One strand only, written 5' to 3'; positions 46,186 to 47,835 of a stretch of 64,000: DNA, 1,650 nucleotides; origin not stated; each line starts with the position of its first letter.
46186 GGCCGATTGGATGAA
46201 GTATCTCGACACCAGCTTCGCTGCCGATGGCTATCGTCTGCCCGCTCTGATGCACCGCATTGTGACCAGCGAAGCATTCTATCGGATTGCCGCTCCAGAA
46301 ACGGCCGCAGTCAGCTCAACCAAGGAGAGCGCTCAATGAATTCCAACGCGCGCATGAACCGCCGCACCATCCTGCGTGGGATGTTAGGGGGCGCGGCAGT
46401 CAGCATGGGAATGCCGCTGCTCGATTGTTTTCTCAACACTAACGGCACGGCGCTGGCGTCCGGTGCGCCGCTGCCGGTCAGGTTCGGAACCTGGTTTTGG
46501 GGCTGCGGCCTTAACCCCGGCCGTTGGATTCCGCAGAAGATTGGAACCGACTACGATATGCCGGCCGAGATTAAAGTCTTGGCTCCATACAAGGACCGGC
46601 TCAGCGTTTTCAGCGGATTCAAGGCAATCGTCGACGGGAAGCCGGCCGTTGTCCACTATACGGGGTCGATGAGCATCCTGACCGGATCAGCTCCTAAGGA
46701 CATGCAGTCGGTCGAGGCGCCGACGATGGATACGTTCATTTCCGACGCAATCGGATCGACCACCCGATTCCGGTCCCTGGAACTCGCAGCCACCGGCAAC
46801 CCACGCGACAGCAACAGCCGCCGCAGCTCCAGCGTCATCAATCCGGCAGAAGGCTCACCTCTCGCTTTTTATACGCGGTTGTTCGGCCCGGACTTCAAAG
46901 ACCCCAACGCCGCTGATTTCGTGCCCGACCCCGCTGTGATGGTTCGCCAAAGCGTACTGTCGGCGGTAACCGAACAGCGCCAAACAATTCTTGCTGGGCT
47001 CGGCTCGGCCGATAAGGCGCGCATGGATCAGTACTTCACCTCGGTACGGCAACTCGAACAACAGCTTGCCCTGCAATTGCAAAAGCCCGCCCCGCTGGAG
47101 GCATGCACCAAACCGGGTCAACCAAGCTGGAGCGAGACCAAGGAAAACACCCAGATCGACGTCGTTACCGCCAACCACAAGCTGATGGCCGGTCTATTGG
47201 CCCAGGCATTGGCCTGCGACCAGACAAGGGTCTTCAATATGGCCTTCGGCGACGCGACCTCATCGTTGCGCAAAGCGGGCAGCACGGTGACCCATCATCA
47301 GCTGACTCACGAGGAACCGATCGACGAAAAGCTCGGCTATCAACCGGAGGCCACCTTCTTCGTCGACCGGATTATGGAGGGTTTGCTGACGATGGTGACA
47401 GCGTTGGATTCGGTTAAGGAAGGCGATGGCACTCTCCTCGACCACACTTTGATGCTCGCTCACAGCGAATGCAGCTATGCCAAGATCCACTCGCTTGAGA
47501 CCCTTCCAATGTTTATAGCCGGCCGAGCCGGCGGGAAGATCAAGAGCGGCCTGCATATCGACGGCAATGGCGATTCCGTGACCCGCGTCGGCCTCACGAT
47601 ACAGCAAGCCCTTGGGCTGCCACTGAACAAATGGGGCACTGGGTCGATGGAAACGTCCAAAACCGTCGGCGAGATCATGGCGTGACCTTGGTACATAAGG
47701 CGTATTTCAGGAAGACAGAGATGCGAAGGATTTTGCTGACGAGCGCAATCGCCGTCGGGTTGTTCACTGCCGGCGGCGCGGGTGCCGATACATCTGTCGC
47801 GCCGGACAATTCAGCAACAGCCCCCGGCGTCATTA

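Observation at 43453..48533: Second, diverged copy of the four-gene cassette in inverted orientation, lacking HiPIP and TetR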

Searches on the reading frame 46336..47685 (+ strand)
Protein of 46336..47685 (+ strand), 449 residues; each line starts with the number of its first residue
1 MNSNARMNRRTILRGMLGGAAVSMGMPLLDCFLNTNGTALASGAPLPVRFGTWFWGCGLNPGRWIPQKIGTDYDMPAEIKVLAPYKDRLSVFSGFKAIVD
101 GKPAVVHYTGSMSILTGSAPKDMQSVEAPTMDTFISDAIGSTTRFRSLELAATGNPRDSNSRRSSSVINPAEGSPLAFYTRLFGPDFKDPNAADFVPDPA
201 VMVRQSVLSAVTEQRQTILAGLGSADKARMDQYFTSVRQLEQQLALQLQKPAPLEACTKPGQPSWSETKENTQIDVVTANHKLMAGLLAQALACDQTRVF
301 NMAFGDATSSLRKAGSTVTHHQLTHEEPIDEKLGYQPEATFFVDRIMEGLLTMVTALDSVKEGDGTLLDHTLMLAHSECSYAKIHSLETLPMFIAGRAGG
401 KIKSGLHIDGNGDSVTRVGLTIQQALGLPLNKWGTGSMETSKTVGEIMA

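Call 8: search_protein_families(library=pfam, proteins=[window:46336-47685:+], max_evalue=0.01)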
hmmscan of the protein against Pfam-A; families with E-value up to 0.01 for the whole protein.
window:46336-47685:+ (449 aa): 1 family
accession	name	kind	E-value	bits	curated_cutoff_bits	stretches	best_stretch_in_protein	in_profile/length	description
PF07586.16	HXXSHH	-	4.7e-49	168.1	30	1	49-331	1-290/307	Protein of unknown function (DUF1552)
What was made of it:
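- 46336..47685 (+): g3: a 449-aa DUF1552 (HXXSHH) protein with the twin-arginine signal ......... It overlaps the g2 stop by ATGA. PF07586 match of 168 bits (call 8).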

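Call 9: search_protein_families(library=ncbifam, proteins=[window:46336-47685:+], max_evalue=0.01)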
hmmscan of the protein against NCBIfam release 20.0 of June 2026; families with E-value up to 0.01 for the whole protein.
window:46336-47685:+ (449 aa): 0 families

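Call 23: search_solved_structures(query=window:46336-47685:+, max_evalue=10)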
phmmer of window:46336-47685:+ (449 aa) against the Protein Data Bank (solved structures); distinct sequences matched with E-value up to 10: 2.
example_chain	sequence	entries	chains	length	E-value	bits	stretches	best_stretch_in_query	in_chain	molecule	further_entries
2dfx_I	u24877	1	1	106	0.62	12.3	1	51-95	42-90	Colicin-E5 immunity protein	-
2fhz_A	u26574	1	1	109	0.67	12.2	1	51-95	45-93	Colicin-E5 immunity protein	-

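Call 27: find_homologous_proteins(query=window:46336-47685:+, max_evalue=1e-10)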
Query window:46336-47685:+ (449 aa): 6504 proteins with E <= 1e-10 among 8000 candidates; the best 120 are listed.
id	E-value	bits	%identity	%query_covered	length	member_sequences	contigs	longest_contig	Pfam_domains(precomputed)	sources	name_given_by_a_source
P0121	0.0e+0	1015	100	100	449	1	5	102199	PF07586.17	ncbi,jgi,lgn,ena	-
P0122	5.8e-278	940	90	100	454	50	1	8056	PF07586.17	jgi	jgi:hypothetical protein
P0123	1.7e-267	905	88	99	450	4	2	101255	PF07586.17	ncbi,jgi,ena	jgi:hypothetical protein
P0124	6.6e-267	904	87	99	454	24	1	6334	PF07586.17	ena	-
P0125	1.3e-265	899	87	99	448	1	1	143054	PF07586.17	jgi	jgi:hypothetical protein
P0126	1.2e-264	896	86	99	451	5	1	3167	PF07586.17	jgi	jgi:hypothetical protein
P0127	3.2e-263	891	86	99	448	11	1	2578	PF07586.17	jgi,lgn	jgi:hypothetical protein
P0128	1.3e-259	880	84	99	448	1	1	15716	PF07586.17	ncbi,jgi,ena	jgi:hypothetical protein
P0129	1.5e-258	876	85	100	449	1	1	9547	PF07586.17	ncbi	-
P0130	1.2e-242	824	79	100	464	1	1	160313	PF07586.17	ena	-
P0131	4.3e-237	805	78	99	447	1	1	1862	PF07586.17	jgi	jgi:hypothetical protein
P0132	8.8e-236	801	78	100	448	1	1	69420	PF07586.17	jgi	-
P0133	3.6e-233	792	77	100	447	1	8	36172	PF07586.17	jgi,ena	-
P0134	1.3e-231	787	79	96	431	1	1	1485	PF07586.17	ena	-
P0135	1.6e-231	787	77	100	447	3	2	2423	PF07586.17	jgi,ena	-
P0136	2.9e-228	776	76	100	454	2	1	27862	PF07586.17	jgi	jgi:hypothetical protein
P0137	9.4e-221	751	73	99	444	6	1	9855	PF07586.17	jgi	jgi:hypothetical protein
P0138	1.5e-220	751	73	99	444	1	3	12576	PF07586.17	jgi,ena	-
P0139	2.0e-219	747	73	99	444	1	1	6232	PF07586.17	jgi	jgi:hypothetical protein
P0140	3.8e-219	746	72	99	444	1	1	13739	PF07586.17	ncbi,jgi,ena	jgi:hypothetical protein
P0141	1.3e-218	744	72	99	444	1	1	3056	PF07586.17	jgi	jgi:Protein of unknown function (DUF1552)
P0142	1.3e-218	744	72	100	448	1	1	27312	PF07586.17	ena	-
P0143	1.6e-218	744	73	99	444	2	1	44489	PF07586.17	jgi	jgi:hypothetical protein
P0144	4.3e-218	743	73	99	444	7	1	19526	PF07586.17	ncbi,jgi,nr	ncbi:MAG TPA: DUF1552 domain-containing protein [Alphaproteobacteria bacterium]|jgi:hypothetical pro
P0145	7.8e-218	742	74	99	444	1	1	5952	PF07586.17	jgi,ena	-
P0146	1.8e-217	741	72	99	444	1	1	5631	PF07586.17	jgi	jgi:hypothetical protein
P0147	3.9e-217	740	72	99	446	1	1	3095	PF07586.17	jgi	jgi:hypothetical protein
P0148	5.2e-217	739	71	99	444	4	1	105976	PF07586.17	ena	-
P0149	5.4e-217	739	72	99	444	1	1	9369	PF07586.17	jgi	jgi:hypothetical protein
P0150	1.3e-216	738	71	99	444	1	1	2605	PF07586.17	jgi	jgi:hypothetical protein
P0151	1.5e-216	738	72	99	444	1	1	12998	PF07586.17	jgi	-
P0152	3.1e-216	737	72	99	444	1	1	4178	PF07586.17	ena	-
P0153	7.3e-216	735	71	99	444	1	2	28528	PF07586.17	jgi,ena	-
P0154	1.0e-215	735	73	99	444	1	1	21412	PF07586.17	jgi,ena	-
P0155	1.1e-215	735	71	99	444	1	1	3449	PF07586.17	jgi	jgi:hypothetical protein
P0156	1.7e-215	734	73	99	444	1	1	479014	PF07586.17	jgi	jgi:hypothetical protein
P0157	2.6e-215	734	71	99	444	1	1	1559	PF07586.17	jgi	jgi:Protein of unknown function (DUF1552)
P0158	4.6e-215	733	71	99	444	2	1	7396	PF07586.17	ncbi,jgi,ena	jgi:hypothetical protein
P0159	1.7e-214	731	73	99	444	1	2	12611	PF07586.17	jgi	jgi:hypothetical protein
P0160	2.7e-214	730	72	99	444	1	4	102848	PF07586.17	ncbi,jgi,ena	-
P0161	3.8e-214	730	71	98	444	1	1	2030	PF07586.17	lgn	-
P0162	3.0e-213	727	72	99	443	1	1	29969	PF07586.17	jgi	jgi:hypothetical protein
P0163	4.6e-213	726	73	99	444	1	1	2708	PF07586.17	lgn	-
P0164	6.6e-213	726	73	99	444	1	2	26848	PF07586.17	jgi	jgi:hypothetical protein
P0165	9.1e-213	725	72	99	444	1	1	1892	PF07586.17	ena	-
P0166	1.2e-212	725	72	99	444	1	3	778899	PF07586.17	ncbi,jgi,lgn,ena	jgi:hypothetical protein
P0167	1.4e-212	725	71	99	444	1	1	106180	PF07586.17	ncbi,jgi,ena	jgi:hypothetical protein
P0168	7.1e-211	719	70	99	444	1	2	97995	PF07586.17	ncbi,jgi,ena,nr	ncbi:MAG TPA: DUF1552 domain-containing protein [Alphaproteobacteria bacterium]|nr:DUF1552 domain-co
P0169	3.4e-210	717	71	99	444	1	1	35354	PF07586.17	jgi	-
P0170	1.0e-209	715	70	99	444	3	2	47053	PF07586.17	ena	-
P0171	8.2e-209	712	69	99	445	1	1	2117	PF07586.17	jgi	jgi:Protein of unknown function (DUF1552)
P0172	2.4e-208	711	71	99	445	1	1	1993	PF07586.17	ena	-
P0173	4.2e-208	710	73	97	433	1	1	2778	PF07586.17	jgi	jgi:hypothetical protein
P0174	5.3e-208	709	72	97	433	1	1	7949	PF07586.17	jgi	jgi:hypothetical protein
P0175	2.1e-207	708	72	97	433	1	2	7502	PF07586.17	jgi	jgi:hypothetical protein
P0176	2.8e-203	694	68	99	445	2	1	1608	PF07586.17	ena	-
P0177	4.5e-203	693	68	99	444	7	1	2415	PF07586.17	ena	-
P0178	4.4e-199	680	67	100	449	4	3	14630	PF07586.17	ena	-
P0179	3.0e-198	677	88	74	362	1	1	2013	PF07586.17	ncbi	-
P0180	3.3e-196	671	65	99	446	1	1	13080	PF07586.17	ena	-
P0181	1.3e-192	659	63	100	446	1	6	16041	PF07586.17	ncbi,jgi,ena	jgi:hypothetical protein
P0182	1.5e-191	655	63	100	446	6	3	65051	PF07586.17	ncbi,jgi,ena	jgi:hypothetical protein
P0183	1.8e-189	648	63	98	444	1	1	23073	PF07586.17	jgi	jgi:hypothetical protein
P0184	2.4e-189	648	63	100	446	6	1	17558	PF07586.17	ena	-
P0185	6.0e-189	647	63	98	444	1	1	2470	PF07586.17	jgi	-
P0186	7.2e-188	643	63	98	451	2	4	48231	PF07586.17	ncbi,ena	-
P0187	1.4e-187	642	63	98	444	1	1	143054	PF07586.17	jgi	jgi:hypothetical protein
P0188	6.2e-187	640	61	100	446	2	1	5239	PF07586.17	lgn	-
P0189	1.6e-186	639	63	100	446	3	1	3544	PF07586.17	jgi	jgi:hypothetical protein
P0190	2.3e-185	635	63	100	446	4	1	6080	PF07586.17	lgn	-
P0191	2.6e-185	635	63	100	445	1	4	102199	PF07586.17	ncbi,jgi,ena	-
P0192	2.9e-185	635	62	100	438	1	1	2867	PF07586.17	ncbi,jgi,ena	jgi:hypothetical protein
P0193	3.8e-185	634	61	100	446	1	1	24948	PF07586.17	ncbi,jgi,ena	jgi:hypothetical protein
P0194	4.2e-185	634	62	100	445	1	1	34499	PF07586.17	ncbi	-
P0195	4.6e-185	634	62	100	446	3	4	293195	PF07586.17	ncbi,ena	-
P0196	1.7e-184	632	59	100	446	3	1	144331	PF07586.17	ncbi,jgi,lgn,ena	jgi:hypothetical protein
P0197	3.3e-184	631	61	100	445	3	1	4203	PF07586.17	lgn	-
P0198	3.8e-184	631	62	98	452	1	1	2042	PF07586.17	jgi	jgi:hypothetical protein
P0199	5.4e-184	630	62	98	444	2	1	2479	PF07586.17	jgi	jgi:hypothetical protein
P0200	8.2e-184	630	60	100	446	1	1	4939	PF07586.17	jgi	jgi:hypothetical protein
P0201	8.3e-184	630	64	96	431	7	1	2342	PF07586.17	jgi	jgi:hypothetical protein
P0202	3.8e-183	628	61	100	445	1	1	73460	PF07586.17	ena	-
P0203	8.5e-183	626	60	99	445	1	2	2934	PF07586.17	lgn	-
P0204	9.1e-183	626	61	100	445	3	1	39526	PF07586.17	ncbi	-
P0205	1.3e-182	626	61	100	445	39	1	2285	PF07586.17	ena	-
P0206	1.7e-182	625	61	100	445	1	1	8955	PF07586.17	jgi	jgi:hypothetical protein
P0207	8.8e-182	623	61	100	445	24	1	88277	PF07586.17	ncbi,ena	-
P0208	2.7e-181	621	60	100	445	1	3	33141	PF07586.17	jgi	jgi:hypothetical protein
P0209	4.9e-181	621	60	100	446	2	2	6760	PF07586.17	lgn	-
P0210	5.1e-181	621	61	100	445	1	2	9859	PF07586.17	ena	-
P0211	3.1e-180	618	58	98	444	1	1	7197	PF07586.17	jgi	jgi:hypothetical protein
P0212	3.4e-180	618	59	99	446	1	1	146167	PF07586.17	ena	-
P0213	3.6e-180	618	60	100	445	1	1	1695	PF07586.17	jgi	jgi:hypothetical protein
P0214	6.1e-180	617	61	100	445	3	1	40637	PF07586.17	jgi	jgi:hypothetical protein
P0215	6.3e-180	617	61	99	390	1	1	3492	PF07586.17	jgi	-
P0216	7.2e-180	617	59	99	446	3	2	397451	PF07586.17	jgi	jgi:hypothetical protein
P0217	7.3e-180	617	59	100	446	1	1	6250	PF07586.17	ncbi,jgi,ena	jgi:hypothetical protein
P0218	9.0e-180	616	59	99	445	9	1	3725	PF07586.17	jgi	-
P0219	1.1e-179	616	59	99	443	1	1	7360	PF07586.17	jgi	jgi:hypothetical protein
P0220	1.1e-179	616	60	99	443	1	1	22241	PF07586.17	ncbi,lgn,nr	ncbi:MAG: hypothetical protein JWQ29_2956 [Phenylobacterium sp.]|nr:hypothetical protein [Phenylobac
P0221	1.4e-179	616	59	99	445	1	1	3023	PF07586.17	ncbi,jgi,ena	jgi:hypothetical protein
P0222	1.7e-179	616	59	99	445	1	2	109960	PF07586.17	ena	-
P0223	1.8e-179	616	59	100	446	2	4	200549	PF07586.17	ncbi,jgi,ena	jgi:hypothetical protein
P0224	2.8e-179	615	59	98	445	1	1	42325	PF07586.17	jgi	jgi:hypothetical protein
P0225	3.4e-179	615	59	99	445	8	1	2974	PF07586.17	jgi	-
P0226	6.7e-179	614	58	100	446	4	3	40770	PF07586.17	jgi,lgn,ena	-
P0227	7.1e-179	614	60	98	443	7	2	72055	PF07586.17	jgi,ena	-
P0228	1.0e-178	613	60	100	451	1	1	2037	PF07586.17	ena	-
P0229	1.2e-178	613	60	98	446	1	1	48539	PF07586.17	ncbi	-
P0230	1.4e-178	613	60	100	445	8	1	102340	PF07586.17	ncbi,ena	-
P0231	1.5e-178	612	59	99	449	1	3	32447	PF07586.17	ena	-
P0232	1.7e-178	612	58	98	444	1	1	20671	PF07586.17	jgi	-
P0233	1.8e-178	612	60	100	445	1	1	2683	PF07586.17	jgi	-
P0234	2.1e-178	612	58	99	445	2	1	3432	PF07586.17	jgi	jgi:hypothetical protein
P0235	4.7e-178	611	59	99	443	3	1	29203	PF07586.17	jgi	jgi:hypothetical protein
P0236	6.6e-178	610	58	99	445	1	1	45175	PF07586.17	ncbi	-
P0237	7.4e-178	610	58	99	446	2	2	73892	PF07586.17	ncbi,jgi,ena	jgi:hypothetical protein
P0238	9.9e-178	610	60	99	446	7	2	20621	PF07586.17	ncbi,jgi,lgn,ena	jgi:hypothetical protein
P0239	9.9e-178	610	59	99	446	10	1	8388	PF07586.17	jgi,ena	-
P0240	1.5e-177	609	59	99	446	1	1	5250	PF07586.17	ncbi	-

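Call 39: predict_structure(alignment_id=A3)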
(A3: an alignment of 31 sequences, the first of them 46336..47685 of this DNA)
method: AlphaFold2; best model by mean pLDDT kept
length: 449 residues; sequences in the alignment: 31
mean_pLDDT: 65.3   pTM: 0.68
mean pLDDT of the five models: 65.3, 64.4, 61.5, 58.7, 51.1
residues with pLDDT >= 90: 60; 70-90: 151; 50-70: 114; < 50: 124
segments of 3 or more residues with pLDDT < 50: 1-44, 106-110, 162-175, 186-211, 244-270, 306-308
pLDDT, mean of each block of 10 residues (from residue 1): 31 33 30 43 62 81 88 93 95 81 51 52 56 72 69 63 37 50 48 37 37 61 68 60 45 34 42 68 72 76 63 77 78 87 88 88 81 84 71 92 94 83 81 53 86
secondary structure, 60 per line:
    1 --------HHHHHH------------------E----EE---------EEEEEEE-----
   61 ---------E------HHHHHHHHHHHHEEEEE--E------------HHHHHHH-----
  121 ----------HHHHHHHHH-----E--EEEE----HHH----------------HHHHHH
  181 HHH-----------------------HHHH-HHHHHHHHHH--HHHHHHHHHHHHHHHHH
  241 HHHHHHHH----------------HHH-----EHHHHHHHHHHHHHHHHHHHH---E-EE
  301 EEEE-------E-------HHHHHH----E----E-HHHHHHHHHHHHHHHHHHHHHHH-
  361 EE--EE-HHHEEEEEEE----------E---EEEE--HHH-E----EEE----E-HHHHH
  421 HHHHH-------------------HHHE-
elements in order: H9-14 E49-55 H77-88 E89-93 H109-115 H131-139 E148-151 H175-183 H207-210 H212-221 H224-248 H274-293 E299-304 H320-325 H337-359 E371-377 E392-395 E407-409 H416-425
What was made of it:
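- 46336..47685 (+): AF2 model pLDDT 65 (call 39).
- Closest known: Alkaline-phosphatase superfamily. Different: A long helical insertion at residues 212-293 (call 39).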

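Call 42: fold_search(model_id=the predicted structure, library=pdb)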
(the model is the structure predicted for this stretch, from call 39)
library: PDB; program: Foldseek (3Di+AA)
matches with E <= 10: 229; with E <= 0.001: 17
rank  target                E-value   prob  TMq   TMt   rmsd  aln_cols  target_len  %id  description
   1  9hh2_A                1.8e-05  1.00  0.37  0.36  17.6       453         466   14  Crystal structure of the family S1_19 carrageenan sulfatase ZgCgsA from Zobellia galactanivorans in complex with hybri (released 2025-06-04)
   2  9hh3_A                3.8e-05  1.00  0.36  0.35  16.9       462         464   13  Structure of the apo ZgCgsA carrageenan-sulfatase (S1_19) from the marine bacterium Zobellia galactanivorans (released 2025-06-04)
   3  6fny_D                5.7e-05  1.00  0.37  0.33  17.4       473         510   13  CRYSTAL STRUCTURE OF A CHOLINE SULFATASE FROM SINORHIZOBIUM MELLILOTI (released 2018-02-28)
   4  4miv_G                7.1e-05  1.00  0.37  0.35  10.8       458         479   11  Crystal Structure of Sulfamidase, Crystal Form L (released 2014-05-14)
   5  9hh4_C                8.0e-05  1.00  0.39  0.38  10.9       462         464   11  Crystal structure of the family S1_19 carrageenan sulfatase ZgCgsA from Zobellia galactanivorans in complex with hybri (released 2025-06-04)
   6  7ptj_A                8.0e-05  1.00  0.36  0.32  17.2       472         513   11  C54S mutant of choline-sulfatase from E. meliloti CECT4857 bound to HEPES (released 2022-08-03)
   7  6hhm                  1.0e-04  1.00  0.40  0.39  15.9       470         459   10  Crystal structure of the family S1_7 ulvan-specific sulfatase FA22070 from Formosa agariphila (released 2019-06-26)
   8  6pt6_B                1.1e-04  1.00  0.36  0.34  18.6       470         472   10  Crystal structure of PsS1_NC C84S in complex with i-neocarratetraose (released 2019-09-25)
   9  9hh2_B                1.3e-04  1.00  0.37  0.36  15.6       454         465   14  Crystal structure of the family S1_19 carrageenan sulfatase ZgCgsA from Zobellia galactanivorans in complex with hybri (released 2025-06-04)
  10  6fny_F                1.3e-04  1.00  0.38  0.34  17.8       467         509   12  CRYSTAL STRUCTURE OF A CHOLINE SULFATASE FROM SINORHIZOBIUM MELLILOTI (released 2018-02-28)
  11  6g5z_D                1.4e-04  1.00  0.36  0.32  17.2       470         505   12  Choline sulfatase from Ensifer (Sinorhizobium) meliloti (released 2019-04-10)
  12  7ptj_D                2.7e-04  0.99  0.35  0.32  17.3       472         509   12  C54S mutant of choline-sulfatase from E. meliloti CECT4857 bound to HEPES (released 2022-08-03)
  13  4upk_A                3.0e-04  0.98  0.31  0.28  14.8       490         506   12  Phosphonate monoester hydrolase SpPMH from Silicibacter pomeroyi (released 2015-07-01)
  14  1o98                  3.8e-04  1.00  0.22  0.20   5.2       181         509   15  1.4A CRYSTAL STRUCTURE OF PHOSPHOGLYCERATE MUTASE FROM BACILLUS STEAROTHERMOPHILUS COMPLEXED WITH 2-PHOSPHOGLYCERATE (released 2003-05-01)
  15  1o99                  6.4e-04  1.00  0.23  0.21   4.5       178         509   13  CRYSTAL STRUCTURE OF THE S62A MUTANT OF PHOSPHOGLYCERATE MUTASE FROM BACILLUS STEAROTHERMOPHILUS COMPLEXED WITH 2-PHOSPH (released 2002-12-23)
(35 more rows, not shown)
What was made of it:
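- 46336..47685 (+): The Foldseek top 50 are all from the alkaline-phosphatase superfamily (call 42).
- All top 50 Foldseek hits are alkaline-phosphatase-superfamily enzymes, with probability up to 1.0 (call 42). Foldseek places g3 among S1 sulfatases, choline sulfatase, phosphonate monoester hydrolases and iPGM (call 42).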

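Call 47: find_encoding_contigs(protein=P0121, flank=10000, max_places=5)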
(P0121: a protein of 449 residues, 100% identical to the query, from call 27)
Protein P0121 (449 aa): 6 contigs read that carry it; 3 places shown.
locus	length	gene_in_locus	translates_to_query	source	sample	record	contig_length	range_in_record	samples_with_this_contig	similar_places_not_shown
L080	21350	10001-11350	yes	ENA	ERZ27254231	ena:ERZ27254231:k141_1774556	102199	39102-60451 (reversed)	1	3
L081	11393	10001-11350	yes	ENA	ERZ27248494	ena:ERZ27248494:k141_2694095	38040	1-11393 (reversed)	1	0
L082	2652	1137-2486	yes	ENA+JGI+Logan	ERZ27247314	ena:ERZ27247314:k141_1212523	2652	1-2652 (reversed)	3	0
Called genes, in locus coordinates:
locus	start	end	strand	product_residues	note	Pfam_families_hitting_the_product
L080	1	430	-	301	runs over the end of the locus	PF01370:Epimerase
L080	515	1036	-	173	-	-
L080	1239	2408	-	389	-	PF00296:Bac_luciferase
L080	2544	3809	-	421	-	PF06742:DUF1214 (faint)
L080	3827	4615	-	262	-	PF01261:AP_endonuc_2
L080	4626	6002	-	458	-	-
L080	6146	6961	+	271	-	-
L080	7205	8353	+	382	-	-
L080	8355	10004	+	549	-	PF07626:PSD3 (weak), PF07637:PSD5, PF07631:PSD4, PF07627:PSCyt3, PF07624:PSD2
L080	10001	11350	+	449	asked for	PF07586:HXXSHH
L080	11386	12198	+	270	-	PF03640:Lipoprotein_15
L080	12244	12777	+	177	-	PF13420:Acetyltransf_4 (weak), PF00583:Acetyltransf_1, PF13673:Acetyltransf_10 (weak), PF13508:Acetyltransf_7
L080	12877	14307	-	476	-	PF04892:VanZ-LLP1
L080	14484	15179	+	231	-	-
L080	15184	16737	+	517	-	PF00083:Sugar_tr, PF07690:MFS_1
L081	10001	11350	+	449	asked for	PF07586:HXXSHH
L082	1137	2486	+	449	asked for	PF07586:HXXSHH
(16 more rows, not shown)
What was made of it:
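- Checked: An independent public gene call on the identical metagenome contig gives the same products of 382, 549, 449 and 270 aa (call 47).
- The identical g3 protein is seen on 5-6 independent contigs (calls 27, 47).
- Tried and rejected: The public call is a luciferase-like monooxygenase on the minus strand (call 47).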
